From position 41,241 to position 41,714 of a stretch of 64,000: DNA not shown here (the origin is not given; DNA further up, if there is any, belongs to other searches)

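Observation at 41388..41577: Unannotated 58-codon ORF between valS and radC carries a textbook double-glycine (GG) export leader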

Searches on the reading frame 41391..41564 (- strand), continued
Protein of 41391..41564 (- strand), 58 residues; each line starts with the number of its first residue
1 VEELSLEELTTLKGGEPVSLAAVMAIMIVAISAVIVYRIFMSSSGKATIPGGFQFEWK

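Call 43: list_cluster_members(proteins=[P0001, P0072, P0076, P0079, P0089, P0091, P0096, P0103, P0118, P0125])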
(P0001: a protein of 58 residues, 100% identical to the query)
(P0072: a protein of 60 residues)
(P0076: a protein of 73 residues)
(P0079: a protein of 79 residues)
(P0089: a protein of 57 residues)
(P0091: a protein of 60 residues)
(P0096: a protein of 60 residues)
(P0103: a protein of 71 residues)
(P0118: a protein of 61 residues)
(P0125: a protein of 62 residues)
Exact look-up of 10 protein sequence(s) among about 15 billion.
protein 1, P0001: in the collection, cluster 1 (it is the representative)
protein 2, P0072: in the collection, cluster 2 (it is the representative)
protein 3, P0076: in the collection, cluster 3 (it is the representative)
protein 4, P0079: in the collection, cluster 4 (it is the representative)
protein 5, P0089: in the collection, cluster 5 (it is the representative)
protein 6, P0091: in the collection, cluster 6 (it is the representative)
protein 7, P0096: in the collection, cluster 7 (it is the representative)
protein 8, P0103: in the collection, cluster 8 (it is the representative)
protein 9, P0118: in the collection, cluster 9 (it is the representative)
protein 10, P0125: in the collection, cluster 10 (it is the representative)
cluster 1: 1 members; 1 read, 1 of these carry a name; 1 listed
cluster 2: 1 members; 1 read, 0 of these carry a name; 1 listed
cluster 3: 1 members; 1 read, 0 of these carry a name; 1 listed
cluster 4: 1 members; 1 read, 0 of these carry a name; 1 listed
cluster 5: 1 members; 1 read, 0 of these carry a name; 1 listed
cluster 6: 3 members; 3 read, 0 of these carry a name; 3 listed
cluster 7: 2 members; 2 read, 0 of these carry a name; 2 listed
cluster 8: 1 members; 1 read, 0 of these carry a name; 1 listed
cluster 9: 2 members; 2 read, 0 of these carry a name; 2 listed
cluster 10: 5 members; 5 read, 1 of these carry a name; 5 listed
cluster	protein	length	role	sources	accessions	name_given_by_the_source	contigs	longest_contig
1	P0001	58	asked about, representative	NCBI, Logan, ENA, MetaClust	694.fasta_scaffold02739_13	\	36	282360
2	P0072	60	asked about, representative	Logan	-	-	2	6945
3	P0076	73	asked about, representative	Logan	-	-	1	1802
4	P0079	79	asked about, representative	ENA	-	-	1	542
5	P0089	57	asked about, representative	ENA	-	-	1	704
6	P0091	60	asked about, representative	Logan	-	-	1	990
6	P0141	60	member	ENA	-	-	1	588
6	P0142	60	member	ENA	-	-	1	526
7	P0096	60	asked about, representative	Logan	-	-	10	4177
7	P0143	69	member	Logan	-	-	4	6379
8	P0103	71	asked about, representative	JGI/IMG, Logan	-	-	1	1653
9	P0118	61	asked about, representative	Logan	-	-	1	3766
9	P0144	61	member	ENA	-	-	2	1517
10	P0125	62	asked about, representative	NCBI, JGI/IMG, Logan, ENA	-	-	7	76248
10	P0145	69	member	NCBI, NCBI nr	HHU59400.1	TPA: hypothetical protein GXZ34_00550 [bacterium] | hypothetical protein [bacterium]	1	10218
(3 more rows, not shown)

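Call 46: search_protein_families(library=ncbifam, alignment_id=A3, max_evalue=1)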
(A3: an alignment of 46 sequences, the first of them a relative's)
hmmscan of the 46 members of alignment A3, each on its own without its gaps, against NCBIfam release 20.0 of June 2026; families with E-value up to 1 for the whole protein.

A. member 1, P0001 (58 aa): 1 family
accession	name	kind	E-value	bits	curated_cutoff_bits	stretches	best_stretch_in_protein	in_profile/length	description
TIGR03893.1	lant_SP_1948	subfamily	0.0037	17.6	32.95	1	2-40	11-56/61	lichenicidin A2 family type 2 lantibiotic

B. families by the number of members that match (of 46 scanned): 41 families (the first 25 are shown)
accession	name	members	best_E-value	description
TIGR03893.1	lant_SP_1948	5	0.00018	lichenicidin A2 family type 2 lantibiotic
NF000539.0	plantaricin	3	0.0028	plantaricin C family lantibiotic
TIGR03949.1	bact_IIb_cerein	3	0.016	class IIb bacteriocin, lactobin A/cerein 7B family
NF007722.0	PRK10414.1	2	0.0063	tol-pal system-associated acyl-CoA thioesterase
NF033772.1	pheromone_VP1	2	0.011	peptide pheromone VP1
TIGR04149.1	GG_sam_targ_CFB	2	0.016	TIGR04149 family rSAM-modified RiPP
NF033214.1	ComC_Streptocco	2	0.018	competence-stimulating peptide ComC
NF047798.1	leader_Chryseo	2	0.021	bacteriocin-like protein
NF038356.1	actino_DLW39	2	0.044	DLW-39 family protein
NF038034.1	lactGbeta_entB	2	0.072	lactococcin G-beta/enterocin 1071B family bacteriocin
NF038167.1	cyan_ocin_like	1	0.0046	CTB family bacteriocin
NF002593.0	PRK02251.1-2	1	0.0064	cell division protein CrgA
TIGR01847.1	bacteriocin_sig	1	0.011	bacteriocin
NF006105.0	PRK08257.1-4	1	0.014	acetyl-CoA acetyltransferase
NF041554.1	SA1362_fam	1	0.015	SA1362 family protein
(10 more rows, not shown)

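Call 47: search_protein_families(library=pfam, alignment_id=A3, max_evalue=1)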
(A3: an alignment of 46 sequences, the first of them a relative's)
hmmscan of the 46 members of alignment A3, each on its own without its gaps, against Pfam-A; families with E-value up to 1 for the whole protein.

A. member 1, P0001 (58 aa): 1 family
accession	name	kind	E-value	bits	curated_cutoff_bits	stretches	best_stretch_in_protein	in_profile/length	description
PF16934.11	Mersacidin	-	0.22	11.7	27.6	1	1-15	5-19/34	Two-component Enterococcus faecalis cytolysin (EFC)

B. families by the number of members that match (of 46 scanned): 43 families (the first 25 are shown)
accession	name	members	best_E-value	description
PF16934.11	Mersacidin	4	0.091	Two-component Enterococcus faecalis cytolysin (EFC)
PF11087.14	PRD1_DD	3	0.0013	PRD1 phage membrane DNA delivery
PF20082.4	DUF6476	3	0.0014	Family of unknown function (DUF6476)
PF10823.13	DUF2568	3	0.0084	Protein of unknown function (DUF2568)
PF08114.16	PMP1_2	3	0.0086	ATPase proteolipid family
PF11346.13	DUF3149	3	0.0093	Protein of unknown function (DUF3149)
PF01034.25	Syndecan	3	0.019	Syndecan domain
PF10439.15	Bacteriocin_IIc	2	0.0011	Bacteriocin class II with double-glycine leader peptide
PF04369.19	Lactococcin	2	0.012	Lactococcin-like family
PF06011.17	TRP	2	0.014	Transient receptor potential (TRP) ion channel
PF12669.12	FeoB_associated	2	0.13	FeoB-associated Cys-rich membrane protein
PF06682.17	SARAF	2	0.23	SOCE-associated regulatory factor of calcium homoeostasis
PF13131.11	DUF3951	1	0.0014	Protein of unknown function (DUF3951)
PF05961.16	Chordopox_A13L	1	0.0044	Chordopoxvirus A13L protein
PF00822.25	PMP22_Claudin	1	0.01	PMP-22/EMP/MP20/Claudin family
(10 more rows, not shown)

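Call 55: find_encoding_contigs(protein=P0113, flank=6000, max_places=3)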
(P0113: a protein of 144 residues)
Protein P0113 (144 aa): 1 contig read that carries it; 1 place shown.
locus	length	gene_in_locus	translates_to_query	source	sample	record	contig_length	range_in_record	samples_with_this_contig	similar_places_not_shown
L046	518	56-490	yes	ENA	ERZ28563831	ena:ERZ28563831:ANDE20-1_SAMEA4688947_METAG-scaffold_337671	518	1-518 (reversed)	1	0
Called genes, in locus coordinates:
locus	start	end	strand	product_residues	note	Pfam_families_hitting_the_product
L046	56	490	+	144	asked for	PF18454:Mtd_N (faint)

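Call 58: predict_structure(alignment_id=A1)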
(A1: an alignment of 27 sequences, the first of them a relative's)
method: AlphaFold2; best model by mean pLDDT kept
length: 58 residues; sequences in the alignment: 27
mean_pLDDT: 81.9   pTM: 0.40
mean pLDDT of the five models: 81.9, 80.5, 78.0, 76.8, 74.0
residues with pLDDT >= 90: 15; 70-90: 40; 50-70: 3; < 50: 0
segments of 3 or more residues with pLDDT < 50: none
pLDDT, mean of each block of 10 residues (from residue 1): 78 77 95 90 74 77
secondary structure, 60 per line:
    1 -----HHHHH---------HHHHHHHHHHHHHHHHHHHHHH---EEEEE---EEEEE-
elements in order: H6-10 H20-41 E45-49 E53-57
